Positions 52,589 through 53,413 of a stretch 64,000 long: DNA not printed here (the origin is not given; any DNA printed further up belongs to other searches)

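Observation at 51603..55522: Glycosylation cluster saturated with NUDIX domains, including a GT2-NUDIX fusion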

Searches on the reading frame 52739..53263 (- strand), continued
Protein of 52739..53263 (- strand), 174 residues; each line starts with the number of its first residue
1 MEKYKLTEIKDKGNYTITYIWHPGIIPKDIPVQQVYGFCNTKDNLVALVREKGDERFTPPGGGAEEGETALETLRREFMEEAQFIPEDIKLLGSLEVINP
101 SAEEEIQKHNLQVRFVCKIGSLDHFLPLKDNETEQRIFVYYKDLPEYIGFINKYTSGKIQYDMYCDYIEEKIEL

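Call 61: predict_structure(alignment_id=A6)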
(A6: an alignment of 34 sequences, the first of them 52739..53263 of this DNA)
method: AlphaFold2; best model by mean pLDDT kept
length: 174 residues; sequences in the alignment: 34
mean_pLDDT: 96.6   pTM: 0.90
mean pLDDT of the five models: 96.6, 96.2, 96.2, 96.0, 95.8
residues with pLDDT >= 90: 170; 70-90: 4; 50-70: 0; < 50: 0
segments of 3 or more residues with pLDDT < 50: none
pLDDT, mean of each block of 10 residues (from residue 1): 97 96 97 98 97 95 96 98 97 98 96 96 92 97 97 97 98 97
secondary structure, 60 per line:
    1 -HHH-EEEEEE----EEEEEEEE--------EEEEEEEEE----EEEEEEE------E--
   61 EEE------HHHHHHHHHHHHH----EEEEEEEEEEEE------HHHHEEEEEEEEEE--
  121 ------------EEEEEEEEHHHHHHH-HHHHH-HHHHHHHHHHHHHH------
elements in order: E6-11 E16-23 E32-40 E45-51 E61-63 H70-82 E87-98 H105-108 E109-118 E133-140 H141-147 H149-153 H155-168
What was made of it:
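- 52739..53263 (-): Stand-alone cassette Nudix (NudixC), 174 aa, translationally coupled to GT4 by an ATGA overlap. AF2 pLDDT 96.6 (call 61).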

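Call 63: fold_search(model_id=the predicted structure, library=pdb)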
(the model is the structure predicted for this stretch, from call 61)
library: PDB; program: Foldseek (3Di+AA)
matches with E <= 10: 1037; with E <= 0.001: 483
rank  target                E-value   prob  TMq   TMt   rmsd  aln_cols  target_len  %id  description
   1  4jzv_A                4.5e-08  1.00  0.68  0.74   3.5       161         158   21  Crystal structure of the Bacillus subtilis pyrophosphohydrolase BsRppH bound to a non-hydrolysable triphosphorylated d (released 2013-05-08)
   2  6nci_B                9.7e-08  1.00  0.60  0.54   5.1       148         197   20  Crystal structure of CDP-Chase: Vector data collection (released 2019-02-06)
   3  4jzt_A                1.2e-07  1.00  0.67  0.73   3.2       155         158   19  Crystal structure of the Bacillus subtilis pyrophosphohydrolase BsRppH (E68A mutant) bound to GTP (released 2013-05-01)
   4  4s2y_A                1.2e-07  1.00  0.55  0.61   5.3       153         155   20  Structure of E. coli RppH bound to RNA and three magnesium ions (released 2015-02-11)
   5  4jzv_B                1.4e-07  1.00  0.67  0.75   2.6       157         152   20  Crystal structure of the Bacillus subtilis pyrophosphohydrolase BsRppH bound to a non-hydrolysable triphosphorylated d (released 2013-05-08)
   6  5iw5_A                1.4e-07  1.00  0.52  0.38   9.6       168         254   18  Crystal structure of E. coli NudC in complex with NMN (released 2016-07-13)
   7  4hfq_A                1.5e-07  1.00  0.59  0.52   5.2       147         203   22  Crystal structure of UDP-X diphosphatase (released 2013-08-07)
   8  7e44_E                2.2e-07  1.00  0.58  0.41  10.7       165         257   16  Crystal structure of NudC complexed with dpCoA (released 2021-07-28)
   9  7sp3                  2.4e-07  1.00  0.58  0.64   5.3       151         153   18  E. coli RppH bound to Ap4A (released 2022-03-09)
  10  5bon_D                2.5e-07  1.00  0.51  0.59   4.1       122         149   22  Crystal structure of human Nudt15 (MTH2) (released 2015-08-05)
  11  7b67_B                3.0e-07  1.00  0.50  0.54   6.2       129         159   23  Structure of NUDT15 V18_V19insGV Mutant in complex with TH7755 (released 2021-03-24)
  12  7e44_B                3.4e-07  1.00  0.53  0.40  11.5       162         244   16  Crystal structure of NudC complexed with dpCoA (released 2021-07-28)
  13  4jzu_A                3.6e-07  1.00  0.68  0.75   3.8       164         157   20  Crystal structure of the Bacillus subtilis pyrophosphohydrolase BsRppH bound to a non-hydrolysable triphosphorylated d (released 2013-05-08)
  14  5iw4_A                3.6e-07  1.00  0.59  0.41  10.5       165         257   16  Crystal structure of E. coli NudC in complex with NAD (released 2016-07-13)
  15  5bon_A                3.8e-07  1.00  0.51  0.57   5.0       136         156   20  Crystal structure of human Nudt15 (MTH2) (released 2015-08-05)
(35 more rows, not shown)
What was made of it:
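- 52739..53263 (-): Foldseek best match is BsRppH, TM 0.68/0.74 (call 63).
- The top structural matches of NudixC (BsRppH, CDP-Chase, UDP-X diphosphatase, NudC) all have E-values near 1e-7 and span different substrate classes (call 63). The NudixC model also resembles CDP-Chase, UDP-X diphosphatase 4hfq and a Bdellovibrio NDP-sugar hydrolase (call 63). Structural resemblance of NudixC to CDP-Chase (call 63).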

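Call 76: search_protein_families(library=padloc, proteins=[window:52739-53263:-], max_evalue=0.01)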
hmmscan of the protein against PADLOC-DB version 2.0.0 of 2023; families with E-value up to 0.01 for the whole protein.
window:52739-53263:- (174 aa): 1 family
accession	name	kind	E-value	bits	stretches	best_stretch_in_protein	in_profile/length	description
PDLC04899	PDC-S07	-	0.00057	17.5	1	59-84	37-62/135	-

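Call 81: search_solved_structures(query=A6, max_evalue=0.01, show_alignments=1)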
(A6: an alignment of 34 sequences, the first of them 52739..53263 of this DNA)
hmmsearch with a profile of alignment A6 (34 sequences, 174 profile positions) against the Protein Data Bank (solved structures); distinct sequences matched with E-value up to 0.01: 66 (the best 60 are shown).
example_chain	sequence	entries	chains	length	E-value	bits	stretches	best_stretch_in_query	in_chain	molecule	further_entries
3id9_A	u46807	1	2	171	5.7e-07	32.5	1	28-92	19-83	MutT/NUDIX family protein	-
1jrk_A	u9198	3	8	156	1.3e-06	31.3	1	41-89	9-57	Nudix homolog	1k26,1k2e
1mut_A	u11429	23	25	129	3.4e-06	30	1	36-96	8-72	NUCLEOSIDE TRIPHOSPHATE PYROPHOSPHOHYDROLASE | Mutator mutT protein | 7,8-dihydro-8-oxoguanine-triphosphatase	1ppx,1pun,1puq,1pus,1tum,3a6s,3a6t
5ygu_B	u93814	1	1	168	7.1e-06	29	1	40-95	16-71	RNA pyrophosphohydrolase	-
4s2v_A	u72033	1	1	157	7.5e-06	28.9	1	41-95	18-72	RNA pyrophosphohydrolase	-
6d1q_B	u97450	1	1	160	7.8e-06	28.8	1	41-95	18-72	RNA pyrophosphohydrolase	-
6d1v_B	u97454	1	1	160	7.8e-06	28.8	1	41-95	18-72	RNA pyrophosphohydrolase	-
4s2w_A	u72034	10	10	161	7.9e-06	28.8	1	41-95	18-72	RNA pyrophosphohydrolase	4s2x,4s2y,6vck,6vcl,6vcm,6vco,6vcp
6vcn_A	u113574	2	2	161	8e-06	28.8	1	41-95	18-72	RNA pyrophosphohydrolase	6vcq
2kdv_A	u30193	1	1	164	8.3e-06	28.7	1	41-95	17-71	RNA pyrophosphohydrolase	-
6d13_B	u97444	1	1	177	9.5e-06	28.6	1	41-95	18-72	RNA pyrophosphohydrolase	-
4jzu_A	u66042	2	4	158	1.5e-05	27.9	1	48-102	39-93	RNA PYROPHOSPHOHYDROLASE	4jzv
1nqy_A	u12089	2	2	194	1.8e-05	27.7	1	56-96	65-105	CoA pyrophosphatase (MutT/nudix family protein)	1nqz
4hfq_A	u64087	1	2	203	0.0001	25.2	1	39-93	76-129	MutT/nudix family protein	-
2kdw_A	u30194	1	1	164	0.0001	25.2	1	41-95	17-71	RNA pyrophosphohydrolase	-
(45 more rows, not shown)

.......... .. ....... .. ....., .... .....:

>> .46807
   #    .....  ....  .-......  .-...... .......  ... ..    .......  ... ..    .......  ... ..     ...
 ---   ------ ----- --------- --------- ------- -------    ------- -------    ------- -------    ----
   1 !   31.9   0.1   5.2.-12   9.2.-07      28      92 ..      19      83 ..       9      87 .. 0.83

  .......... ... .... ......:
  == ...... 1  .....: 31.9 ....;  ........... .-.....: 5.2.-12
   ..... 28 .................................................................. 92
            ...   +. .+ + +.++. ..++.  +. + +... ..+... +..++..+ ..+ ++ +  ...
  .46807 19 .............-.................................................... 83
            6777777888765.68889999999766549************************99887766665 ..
